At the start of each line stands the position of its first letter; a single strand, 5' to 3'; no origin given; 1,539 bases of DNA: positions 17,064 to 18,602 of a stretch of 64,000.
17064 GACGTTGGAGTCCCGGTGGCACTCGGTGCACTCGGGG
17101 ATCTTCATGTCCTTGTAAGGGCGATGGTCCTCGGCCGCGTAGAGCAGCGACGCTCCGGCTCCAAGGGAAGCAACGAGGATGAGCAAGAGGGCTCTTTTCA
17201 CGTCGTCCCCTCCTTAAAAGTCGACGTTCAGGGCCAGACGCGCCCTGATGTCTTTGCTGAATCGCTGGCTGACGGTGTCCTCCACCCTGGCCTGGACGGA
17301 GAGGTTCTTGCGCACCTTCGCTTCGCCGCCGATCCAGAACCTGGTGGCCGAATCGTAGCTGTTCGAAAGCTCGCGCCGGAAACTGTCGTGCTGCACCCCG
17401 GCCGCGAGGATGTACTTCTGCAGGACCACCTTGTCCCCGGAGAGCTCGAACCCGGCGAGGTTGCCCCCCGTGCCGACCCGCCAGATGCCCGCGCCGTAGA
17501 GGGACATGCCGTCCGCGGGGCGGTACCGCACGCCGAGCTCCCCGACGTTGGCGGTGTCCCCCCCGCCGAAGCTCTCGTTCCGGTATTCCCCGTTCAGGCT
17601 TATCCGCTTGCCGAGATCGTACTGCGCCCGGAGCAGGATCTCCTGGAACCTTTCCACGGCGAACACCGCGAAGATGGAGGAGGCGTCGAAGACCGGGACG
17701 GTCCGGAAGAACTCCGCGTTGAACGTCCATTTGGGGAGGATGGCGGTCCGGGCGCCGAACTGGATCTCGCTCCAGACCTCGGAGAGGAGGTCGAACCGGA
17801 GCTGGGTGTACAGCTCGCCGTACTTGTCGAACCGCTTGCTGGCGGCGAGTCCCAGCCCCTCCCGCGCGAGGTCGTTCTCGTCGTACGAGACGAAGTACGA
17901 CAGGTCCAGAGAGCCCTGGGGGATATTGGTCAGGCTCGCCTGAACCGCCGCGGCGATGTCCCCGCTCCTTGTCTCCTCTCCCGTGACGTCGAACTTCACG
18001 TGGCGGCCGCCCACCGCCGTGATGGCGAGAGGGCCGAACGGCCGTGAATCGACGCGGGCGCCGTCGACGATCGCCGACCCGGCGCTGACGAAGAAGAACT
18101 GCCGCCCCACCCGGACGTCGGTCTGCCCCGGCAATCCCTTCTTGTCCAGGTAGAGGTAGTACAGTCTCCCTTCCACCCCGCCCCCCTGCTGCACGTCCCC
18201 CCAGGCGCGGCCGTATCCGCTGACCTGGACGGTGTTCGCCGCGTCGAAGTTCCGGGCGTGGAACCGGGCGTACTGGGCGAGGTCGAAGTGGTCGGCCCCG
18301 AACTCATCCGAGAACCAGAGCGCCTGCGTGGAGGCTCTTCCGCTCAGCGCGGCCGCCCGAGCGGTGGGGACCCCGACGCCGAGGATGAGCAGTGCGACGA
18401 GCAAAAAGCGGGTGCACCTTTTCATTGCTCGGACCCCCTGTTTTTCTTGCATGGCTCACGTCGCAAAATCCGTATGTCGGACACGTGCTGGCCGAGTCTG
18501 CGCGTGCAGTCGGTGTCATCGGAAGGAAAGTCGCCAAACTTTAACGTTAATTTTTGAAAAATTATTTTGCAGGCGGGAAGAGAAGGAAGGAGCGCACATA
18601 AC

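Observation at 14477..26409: Two different outer-membrane porin-cytochrome conduits in tandem (MtrAB/PioAB-type followed by Geobacter Pcc-type) under a PBP-HK-sigma-54 regulator triad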

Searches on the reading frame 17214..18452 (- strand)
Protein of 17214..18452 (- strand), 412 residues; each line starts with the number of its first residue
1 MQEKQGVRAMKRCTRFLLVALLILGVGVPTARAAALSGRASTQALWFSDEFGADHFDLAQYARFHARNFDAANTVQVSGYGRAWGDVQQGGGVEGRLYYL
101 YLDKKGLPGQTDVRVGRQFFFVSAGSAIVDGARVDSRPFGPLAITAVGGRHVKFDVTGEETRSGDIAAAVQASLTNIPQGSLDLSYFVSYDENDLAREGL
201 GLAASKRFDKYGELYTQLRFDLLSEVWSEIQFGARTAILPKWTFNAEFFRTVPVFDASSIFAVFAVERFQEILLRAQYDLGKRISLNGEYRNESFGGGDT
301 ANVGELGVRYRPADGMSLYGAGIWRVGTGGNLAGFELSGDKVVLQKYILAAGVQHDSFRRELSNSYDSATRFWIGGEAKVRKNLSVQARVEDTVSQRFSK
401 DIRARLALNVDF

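Call 4: search_protein_families(library=pfam, proteins=[window:17214-18452:-], max_evalue=0.01)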
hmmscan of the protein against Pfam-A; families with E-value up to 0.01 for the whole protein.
window:17214-18452:- (412 aa): 0 families

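Call 5: search_protein_families(library=ncbifam, proteins=[window:17214-18452:-], max_evalue=0.01)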
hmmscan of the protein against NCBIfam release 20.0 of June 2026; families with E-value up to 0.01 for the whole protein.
window:17214-18452:- (412 aa): 1 family
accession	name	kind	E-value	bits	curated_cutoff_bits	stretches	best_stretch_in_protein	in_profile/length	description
TIGR01414.1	autotrans_barl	domain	0.0093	15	16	0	277-311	397-431/432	autotransporter outer membrane beta-barrel domain-containing protein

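Call 10: find_homologous_proteins(query=window:17214-18425:-)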
Query window:17214-18425:- (403 aa): 100 proteins with E <= 0.001 among 8000 candidates.
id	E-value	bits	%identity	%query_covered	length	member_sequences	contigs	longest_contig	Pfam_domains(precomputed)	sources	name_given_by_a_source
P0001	2.6e-264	894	100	100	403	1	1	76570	-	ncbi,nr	ncbi:MAG: hypothetical protein HZA60_02510 [Deltaproteobacteria bacterium]|nr:hypothetical protein [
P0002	1.1e-225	767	85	100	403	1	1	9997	-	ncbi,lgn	-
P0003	2.9e-225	766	84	100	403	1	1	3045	-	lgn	-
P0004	1.4e-223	760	83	100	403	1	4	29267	-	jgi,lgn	jgi:hypothetical protein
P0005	7.8e-218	741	80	100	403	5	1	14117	-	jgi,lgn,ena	-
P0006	8.0e-218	741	81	100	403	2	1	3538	-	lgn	-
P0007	4.9e-215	732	80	100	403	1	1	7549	-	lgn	-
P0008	1.1e-212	724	80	100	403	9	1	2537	-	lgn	-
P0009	2.9e-212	723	80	100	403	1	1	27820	-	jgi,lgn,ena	-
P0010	2.1e-211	720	78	100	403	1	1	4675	-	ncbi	-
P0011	1.7e-209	714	77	100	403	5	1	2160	-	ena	-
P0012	1.7e-208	710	79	100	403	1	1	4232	-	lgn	-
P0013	8.1e-208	708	80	100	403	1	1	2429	-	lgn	-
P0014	1.2e-205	701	78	100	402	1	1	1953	-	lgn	-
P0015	9.0e-204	695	78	100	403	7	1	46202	-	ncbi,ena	-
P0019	1.2e-199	681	75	100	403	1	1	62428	-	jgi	jgi:hypothetical protein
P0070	2.6e-165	568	64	98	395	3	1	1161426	-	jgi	jgi:hypothetical protein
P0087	1.1e-117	412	52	94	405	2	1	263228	-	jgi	jgi:hypothetical protein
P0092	3.4e-75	272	37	95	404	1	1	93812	-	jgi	jgi:hypothetical protein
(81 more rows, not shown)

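Call 20: find_encoding_contigs(protein=P0070, flank=10000, max_places=1)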
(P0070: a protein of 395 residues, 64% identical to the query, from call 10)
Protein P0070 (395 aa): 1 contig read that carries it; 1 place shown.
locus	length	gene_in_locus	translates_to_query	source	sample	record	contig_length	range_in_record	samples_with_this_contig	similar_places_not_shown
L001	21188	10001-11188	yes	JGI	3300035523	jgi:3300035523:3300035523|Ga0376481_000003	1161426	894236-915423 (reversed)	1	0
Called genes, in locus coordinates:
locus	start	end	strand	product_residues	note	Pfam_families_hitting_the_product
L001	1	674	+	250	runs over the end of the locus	PF00121:TIM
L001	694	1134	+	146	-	PF03840:SecG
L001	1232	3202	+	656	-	PF00580:UvrD-helicase, PF13245:AAA_19, PF13604:AAA_30 (faint), PF13361:UvrD_C, PF13538:UvrD_C_2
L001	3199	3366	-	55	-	-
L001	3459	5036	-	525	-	PF25174:Beta-prop_THOC3, PF24814:WD40_Prp19, PF23381:Beta-prop_IFT122_1st, PF25174:Beta-prop_THOC3, PF23414:Beta-prop_EML_2, PF25175:Beta-prop_WDR5, PF23414:Beta-prop_EML_2, PF25174:Beta-prop_THOC3, +17 more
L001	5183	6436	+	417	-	PF00497:SBP_bac_3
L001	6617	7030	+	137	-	PF01814:Hemerythrin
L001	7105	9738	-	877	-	PF11791:Aconitase_B_N, PF06434:Aconitase_2_N, PF00330:Aconitase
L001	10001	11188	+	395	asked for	-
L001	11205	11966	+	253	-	PF22113:Mtrc-MtrF_II-IV_dom (faint), PF14522:Cytochrome_C7 (faint), PF09699:Paired_CXXCH_1 (faint)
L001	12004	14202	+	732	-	PF09699:Paired_CXXCH_1 (faint), PF14522:Cytochrome_C7 (faint), PF14537:Cytochrom_c3_2 (faint)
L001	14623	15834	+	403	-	-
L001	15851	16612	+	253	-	PF22113:Mtrc-MtrF_II-IV_dom (faint), PF14522:Cytochrome_C7 (faint), PF09699:Paired_CXXCH_1 (faint)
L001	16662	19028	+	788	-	PF14522:Cytochrome_C7 (faint), PF14537:Cytochrom_c3_2 (faint), PF22113:Mtrc-MtrF_II-IV_dom (faint)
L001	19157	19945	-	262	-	PF00378:ECH_1, PF16113:ECH_2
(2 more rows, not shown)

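Call 21: find_encoding_contigs(protein=P0087, flank=10000, max_places=1)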
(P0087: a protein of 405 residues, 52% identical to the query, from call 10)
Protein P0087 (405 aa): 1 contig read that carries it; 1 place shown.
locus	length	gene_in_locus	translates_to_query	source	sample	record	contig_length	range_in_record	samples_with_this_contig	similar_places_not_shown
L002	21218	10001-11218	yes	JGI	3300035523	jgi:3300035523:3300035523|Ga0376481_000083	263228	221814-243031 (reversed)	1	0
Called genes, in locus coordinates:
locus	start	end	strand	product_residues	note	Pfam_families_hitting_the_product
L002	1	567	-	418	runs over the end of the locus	PF07690:MFS_1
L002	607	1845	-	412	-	PF04909:Amidohydro_2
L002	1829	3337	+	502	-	PF00158:Sigma54_activat, PF07728:AAA_5 (faint)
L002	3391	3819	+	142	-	PF01245:Ribosomal_L19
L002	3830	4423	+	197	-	PF01351:RNase_HII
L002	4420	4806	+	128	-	PF02021:UPF0102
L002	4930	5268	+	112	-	-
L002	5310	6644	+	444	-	PF22113:Mtrc-MtrF_II-IV_dom (faint), PF14522:Cytochrome_C7 (faint)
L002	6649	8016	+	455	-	PF14522:Cytochrome_C7 (faint), PF22113:Mtrc-MtrF_II-IV_dom (weak)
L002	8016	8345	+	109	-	-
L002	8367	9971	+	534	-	PF17203:sCache_3_2, PF00672:HAMP, PF00015:MCPsignal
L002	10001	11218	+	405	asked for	-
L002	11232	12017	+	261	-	PF22113:Mtrc-MtrF_II-IV_dom (faint), PF14522:Cytochrome_C7 (faint)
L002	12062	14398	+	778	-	PF14522:Cytochrome_C7 (faint), PF09699:Paired_CXXCH_1 (faint), PF14537:Cytochrom_c3_2 (faint), PF22113:Mtrc-MtrF_II-IV_dom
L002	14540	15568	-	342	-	PF00365:PFK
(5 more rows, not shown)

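Call 22: find_encoding_contigs(protein=P0092, flank=10000, max_places=1)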
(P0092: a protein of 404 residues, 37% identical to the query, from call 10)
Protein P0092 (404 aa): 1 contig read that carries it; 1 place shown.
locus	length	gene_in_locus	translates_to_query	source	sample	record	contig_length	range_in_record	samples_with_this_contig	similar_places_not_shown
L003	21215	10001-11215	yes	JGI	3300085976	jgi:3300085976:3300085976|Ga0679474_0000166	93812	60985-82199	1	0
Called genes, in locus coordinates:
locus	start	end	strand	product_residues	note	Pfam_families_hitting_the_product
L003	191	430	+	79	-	PF03927:NapD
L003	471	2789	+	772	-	PF04879:Molybdop_Fe4S4, PF00384:Molybdopterin, PF01568:Molydop_binding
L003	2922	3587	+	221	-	PF13183:Fer4_8 (faint), PF13534:Fer4_17 (faint), PF25160:LdpA_Fe-S-bd (faint), PF00037:Fer4 (weak), PF12797:Fer4_2 (faint), PF12838:Fer4_7, PF13187:Fer4_9 (weak), PF12838:Fer4_7 (weak), +4 more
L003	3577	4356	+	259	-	PF12801:Fer4_5, PF14697:Fer4_21 (faint), PF12798:Fer4_3 (faint), PF12837:Fer4_6 (faint), PF13484:Fer4_16 (faint), PF12838:Fer4_7 (weak), PF13187:Fer4_9 (weak), PF13237:Fer4_10, +2 more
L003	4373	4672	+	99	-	PF03892:NapB (faint)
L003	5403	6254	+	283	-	PF00795:CN_hydrolase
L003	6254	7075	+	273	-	PF02540:NAD_synthase, PF00733:Asn_synthase, PF06508:QueC (weak)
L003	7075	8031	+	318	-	PF00590:TP_methylase, PF23016:RsmI_C (faint)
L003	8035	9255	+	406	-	PF01306:LacY_symp (weak), PF07690:MFS_1, PF13347:MFS_2 (weak), PF12832:MFS_1_like (faint), PF00083:Sugar_tr, PF07690:MFS_1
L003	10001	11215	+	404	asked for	-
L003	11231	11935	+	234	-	PF22113:Mtrc-MtrF_II-IV_dom (faint), PF14522:Cytochrome_C7 (faint)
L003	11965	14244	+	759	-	PF14522:Cytochrome_C7 (faint), PF14537:Cytochrom_c3_2 (faint)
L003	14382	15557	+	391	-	PF11306:DUF3108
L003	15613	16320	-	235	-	PF01209:Ubie_methyltran, PF13489:Methyltransf_23, PF13847:Methyltransf_31, PF08241:Methyltransf_11, PF08242:Methyltransf_12, PF13649:Methyltransf_25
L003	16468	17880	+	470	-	PF19293:CdaA_N, PF02457:DAC, PF07949:YbbR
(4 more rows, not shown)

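Call 25: find_related_loci(query=A1, collection=genome_contigs, flank=10000)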
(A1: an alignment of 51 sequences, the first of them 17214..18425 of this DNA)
Query A1 (403 aa) in genome_contigs; peptide patterns used: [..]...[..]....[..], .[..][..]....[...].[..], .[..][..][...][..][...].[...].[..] (x = any residue, [..] = any of these).
599 stretches matched a pattern (row limit reached: there are more); 38 encode a relative of the query (tblastn E <= 1e-3); 38 distinct loci.
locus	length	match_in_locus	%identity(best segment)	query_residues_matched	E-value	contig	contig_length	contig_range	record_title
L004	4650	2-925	76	96-403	6e-160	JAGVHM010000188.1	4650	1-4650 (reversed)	MAG: bacterium isolate DeMMO2_54 c_000000112104, whole genome shotgun sequence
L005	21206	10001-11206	36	1-403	2e-78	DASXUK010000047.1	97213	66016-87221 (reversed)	MAG TPA_asm: Desulfuromonadaceae bacterium isolate SMAG_U4716 k141_272605, whole genome shotgun sequence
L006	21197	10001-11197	35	6-403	2e-76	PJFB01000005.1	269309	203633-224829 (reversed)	MAG: Geobacter sp. isolate L1geo L1geo_contig_5, whole genome shotgun sequence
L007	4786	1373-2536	36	19-403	3e-76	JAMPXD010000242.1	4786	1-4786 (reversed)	MAG: Geobacteraceae bacterium isolate R2F_R2FSRR_metabat.21 R2F_C11393, whole genome shotgun sequence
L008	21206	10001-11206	33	1-403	1e-75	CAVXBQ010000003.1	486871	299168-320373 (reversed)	MAG: uncultured delta proteobacterium isolate MFD01299.bin.2.165 genome assembly, contig: contig_19835, whole genome sho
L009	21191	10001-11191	35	7-403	3e-75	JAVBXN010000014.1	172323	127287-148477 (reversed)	MAG: Pelobacter sp. isolate GS8 47, whole genome shotgun sequence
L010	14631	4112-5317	38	3-403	1e-74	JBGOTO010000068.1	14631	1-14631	MAG: Nitrospirota bacterium isolate OBJ_0618_7090110_160 k141_7489794_length_14631_cov_14.4248, whole genome shotgun seq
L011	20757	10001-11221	36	1-403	8e-74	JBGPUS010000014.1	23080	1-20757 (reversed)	MAG: Nitrospirota bacterium isolate OBJ1_062018_110_38 k141_1675079_length_23080_cov_12.9952, whole genome shotgun seque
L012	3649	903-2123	35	2-403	2e-73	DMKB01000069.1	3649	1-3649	MAG TPA_asm: Nitrospiraceae bacterium isolate UBA9217 contig_165373, whole genome shotgun sequence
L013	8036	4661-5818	34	24-403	4e-72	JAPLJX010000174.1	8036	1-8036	MAG: Deltaproteobacteria bacterium isolate LacPavin_0818_WC55_MAG_56_7 LacPavin_0818_WC55_scaffold_518070, whole genome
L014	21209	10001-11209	36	1-400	1e-71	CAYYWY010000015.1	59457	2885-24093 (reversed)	MAG TPA_asm: uncultured Nitrospiraceae bacterium isolate SRP290908_co1_101 genome assembly, contig: NODE_509_length_5945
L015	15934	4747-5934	35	7-403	1e-71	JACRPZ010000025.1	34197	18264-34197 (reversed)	MAG: Nitrospirae bacterium isolate NC_groundwater_2000_Pr3_S-0.65um_44_7 SR2-18-Sp65_coassembly_scaffold_141738, whole g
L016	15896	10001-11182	35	12-403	3e-71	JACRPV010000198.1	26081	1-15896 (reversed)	MAG: Geobacter sp. isolate NC_groundwater_1996_Pr3_S-0.65um_59_2 SR2-18-Sp65_coassembly_scaffold_256325, whole genome sh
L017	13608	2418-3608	34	7-403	3e-71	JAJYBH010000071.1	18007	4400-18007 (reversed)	MAG: Deltaproteobacteria bacterium isolate BP8.bin69 NODE_4309_length_18007_cov_1.915884, whole genome shotgun sequence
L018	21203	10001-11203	34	4-403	5e-71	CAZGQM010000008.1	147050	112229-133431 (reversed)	MAG TPA_asm: uncultured Geoanaerobacter sp. isolate SRP302447_co2_673 genome assembly, contig: NODE_374_length_147050_co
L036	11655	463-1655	34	7-403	3e-57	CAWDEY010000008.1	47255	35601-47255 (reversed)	MAG: uncultured Nitrospira sp. isolate MFD05942.bin.3.80 genome assembly, contig: contig_13757, whole genome shotgun seq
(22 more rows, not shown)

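Call 27: find_related_loci(query=window:17214-18425:-, collection=metagenome_contigs, flank=10000)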
Query window:17214-18425:- (403 aa) in metagenome_contigs; peptide patterns used: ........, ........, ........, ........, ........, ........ (x = any residue, [..] = any of these).
134 stretches matched a pattern; 6 encode a relative of the query (tblastn E <= 1e-3); 6 distinct loci.
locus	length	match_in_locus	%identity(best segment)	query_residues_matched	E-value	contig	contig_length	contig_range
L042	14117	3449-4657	80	1-403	0e+0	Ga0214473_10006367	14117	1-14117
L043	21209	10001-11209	80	1-403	0e+0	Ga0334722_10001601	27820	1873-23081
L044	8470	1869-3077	71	1-403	0e+0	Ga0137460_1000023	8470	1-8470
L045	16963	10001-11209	70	1-403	0e+0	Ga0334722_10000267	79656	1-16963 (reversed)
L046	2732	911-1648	65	157-403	1e-107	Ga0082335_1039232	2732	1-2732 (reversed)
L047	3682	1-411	71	267-403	2e-61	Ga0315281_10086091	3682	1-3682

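Call 29: find_encoding_contigs(protein=P0004, flank=10000, max_places=1)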
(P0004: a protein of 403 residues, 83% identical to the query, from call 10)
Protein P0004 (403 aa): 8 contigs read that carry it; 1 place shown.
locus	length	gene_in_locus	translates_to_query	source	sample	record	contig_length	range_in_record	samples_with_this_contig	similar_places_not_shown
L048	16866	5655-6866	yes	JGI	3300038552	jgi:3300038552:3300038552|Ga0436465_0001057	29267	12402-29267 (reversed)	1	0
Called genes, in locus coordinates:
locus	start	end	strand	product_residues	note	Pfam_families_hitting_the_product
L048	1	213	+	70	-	?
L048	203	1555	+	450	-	PF00072:Response_reg, PF00158:Sigma54_activat, PF14532:Sigma54_activ_2, PF07728:AAA_5, PF25601:AAA_lid_14, PF02954:HTH_8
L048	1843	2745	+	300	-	PF14522:Cytochrome_C7 (faint), PF22113:Mtrc-MtrF_II-IV_dom (faint), PF13435:Cytochrome_C554 (faint), PF22678:Cytochrom_c_NrfB-like, PF09699:Paired_CXXCH_1, PF14537:Cytochrom_c3_2 (weak), PF09699:Paired_CXXCH_1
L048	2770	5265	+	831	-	PF11854:MtrB_PioB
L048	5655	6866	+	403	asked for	-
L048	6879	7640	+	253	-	PF22113:Mtrc-MtrF_II-IV_dom (faint), PF14522:Cytochrome_C7 (faint)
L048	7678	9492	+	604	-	PF02085:Cytochrom_CIII (faint), PF14522:Cytochrome_C7 (faint), PF22113:Mtrc-MtrF_II-IV_dom (faint), PF13435:Cytochrome_C554 (weak)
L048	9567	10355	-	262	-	PF00378:ECH_1, PF16113:ECH_2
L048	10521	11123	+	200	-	PF13302:Acetyltransf_3 (weak), PF00583:Acetyltransf_1, PF13508:Acetyltransf_7 (weak)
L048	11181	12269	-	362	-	PF01883:FeS_assembly_P, PF01656:CbiA, PF02374:ArsA_ATPase (faint), PF09140:MipZ, PF10609:ParA, PF13614:AAA_31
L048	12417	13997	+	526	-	PF03023:MurJ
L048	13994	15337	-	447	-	PF09594:GT87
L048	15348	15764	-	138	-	-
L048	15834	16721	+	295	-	PF00753:Lactamase_B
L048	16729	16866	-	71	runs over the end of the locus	PF08984:DUF1858 (weak)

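Call 30: find_encoding_contigs(protein=P0015, flank=10000, max_places=1)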
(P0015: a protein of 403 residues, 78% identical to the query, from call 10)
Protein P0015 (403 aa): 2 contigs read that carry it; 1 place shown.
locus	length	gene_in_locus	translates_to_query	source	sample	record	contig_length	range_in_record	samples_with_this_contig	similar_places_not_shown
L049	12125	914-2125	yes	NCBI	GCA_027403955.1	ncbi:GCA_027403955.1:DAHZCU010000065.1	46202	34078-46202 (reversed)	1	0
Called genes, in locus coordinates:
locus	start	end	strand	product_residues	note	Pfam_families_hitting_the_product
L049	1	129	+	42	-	?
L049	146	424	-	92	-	-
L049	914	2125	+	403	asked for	-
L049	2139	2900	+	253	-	PF14522:Cytochrome_C7 (faint), PF22113:Mtrc-MtrF_II-IV_dom (weak)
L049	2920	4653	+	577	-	PF14537:Cytochrom_c3_2 (faint), PF22113:Mtrc-MtrF_II-IV_dom (faint), PF02335:Cytochrom_C552 (faint), PF09699:Paired_CXXCH_1 (faint), PF14522:Cytochrome_C7 (faint)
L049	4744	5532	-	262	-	PF00378:ECH_1, PF16113:ECH_2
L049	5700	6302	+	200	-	PF13302:Acetyltransf_3, PF00583:Acetyltransf_1, PF13673:Acetyltransf_10 (weak), PF13508:Acetyltransf_7 (weak), PF08445:FR47 (faint)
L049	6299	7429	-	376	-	PF01883:FeS_assembly_P, PF01656:CbiA, PF02374:ArsA_ATPase (faint), PF09140:MipZ, PF10609:ParA, PF13614:AAA_31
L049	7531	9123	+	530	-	PF03023:MurJ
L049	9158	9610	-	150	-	-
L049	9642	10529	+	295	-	PF00753:Lactamase_B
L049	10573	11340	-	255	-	PF14522:Cytochrome_C7 (faint)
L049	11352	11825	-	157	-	-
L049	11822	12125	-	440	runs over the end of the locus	-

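Call 31: find_encoding_contigs(protein=P0019, flank=10000, max_places=1)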
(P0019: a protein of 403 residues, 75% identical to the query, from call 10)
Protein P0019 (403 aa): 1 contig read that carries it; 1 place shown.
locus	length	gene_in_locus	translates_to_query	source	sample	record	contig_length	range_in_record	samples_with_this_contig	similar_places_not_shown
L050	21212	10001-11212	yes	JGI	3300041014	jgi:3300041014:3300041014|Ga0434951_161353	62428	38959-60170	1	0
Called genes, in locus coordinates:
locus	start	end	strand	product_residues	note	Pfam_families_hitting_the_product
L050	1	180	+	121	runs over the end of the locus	-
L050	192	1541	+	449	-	PF13372:Alginate_exp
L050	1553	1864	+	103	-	PF04023:FeoA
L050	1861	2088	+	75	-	PF04023:FeoA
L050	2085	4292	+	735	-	PF00009:GTP_EFTU (faint), PF01926:MMR_HSR1, PF02421:FeoB_N, PF17910:FeoB_Cyto, PF07670:Gate, PF07664:FeoB_C, PF07670:Gate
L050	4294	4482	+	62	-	PF12669:FeoB_associated (weak)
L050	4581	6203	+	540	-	PF00672:HAMP, PF00512:HisKA, PF02518:HATPase_c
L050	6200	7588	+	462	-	PF00072:Response_reg, PF00158:Sigma54_activat, PF13191:AAA_16 (weak), PF14532:Sigma54_activ_2, PF07728:AAA_5 (weak), PF25601:AAA_lid_14, PF02954:HTH_8 (weak)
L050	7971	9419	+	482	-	PF14522:Cytochrome_C7 (faint), PF22113:Mtrc-MtrF_II-IV_dom (faint)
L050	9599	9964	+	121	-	PF00072:Response_reg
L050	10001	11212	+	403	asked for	-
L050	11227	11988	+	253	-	PF22113:Mtrc-MtrF_II-IV_dom (faint), PF14522:Cytochrome_C7 (faint)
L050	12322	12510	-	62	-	PF06348:DUF1059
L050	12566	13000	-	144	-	PF02566:OsmC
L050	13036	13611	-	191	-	-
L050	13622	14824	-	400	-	PF07075:NamZ_N, PF20732:NamZ_C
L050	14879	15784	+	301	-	PF02596:DUF169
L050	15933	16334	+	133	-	PF02082:Rrf2, PF12802:MarR_2 (weak)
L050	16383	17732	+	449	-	PF13442:Cytochrome_CBB3 (faint)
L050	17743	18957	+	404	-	-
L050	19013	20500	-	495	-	-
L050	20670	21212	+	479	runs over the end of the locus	PF09861:Lar_N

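Call 33: predict_structure(alignment_id=A1)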
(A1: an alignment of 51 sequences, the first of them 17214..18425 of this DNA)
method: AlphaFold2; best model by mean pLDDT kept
length: 403 residues; sequences in the alignment: 51
mean_pLDDT: 87.1   pTM: 0.77
mean pLDDT of the five models: 87.1, 86.4, 85.7, 84.4, 83.6
residues with pLDDT >= 90: 255; 70-90: 96; 50-70: 28; < 50: 24
segments of 3 or more residues with pLDDT < 50: 1-6, 15-22, 252-256, 351-354
pLDDT, mean of each block of 10 residues (from residue 1): 48 47 76 93 88 95 93 90 87 94 96 94 94 94 81 91 92 96 92 95 94 92 95 95 75 57 96 95 86 93 95 87 87 94 82 59 95 93 82 92 92
secondary structure, 60 per line:
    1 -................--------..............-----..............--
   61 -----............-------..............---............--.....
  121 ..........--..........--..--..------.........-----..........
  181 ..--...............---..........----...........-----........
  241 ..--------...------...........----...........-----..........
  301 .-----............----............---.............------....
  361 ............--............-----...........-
elements in order: H2-17 E26-39 E45-58 E66-77 E85-98 E102-113 E116-130 E133-142 E157-165 E171-182 E185-199 E203-212 E217-227 E233-242 E260-270 E275-285 E291-301 E307-318 E323-334 E338-350 E357-372 E375-386 E392-402
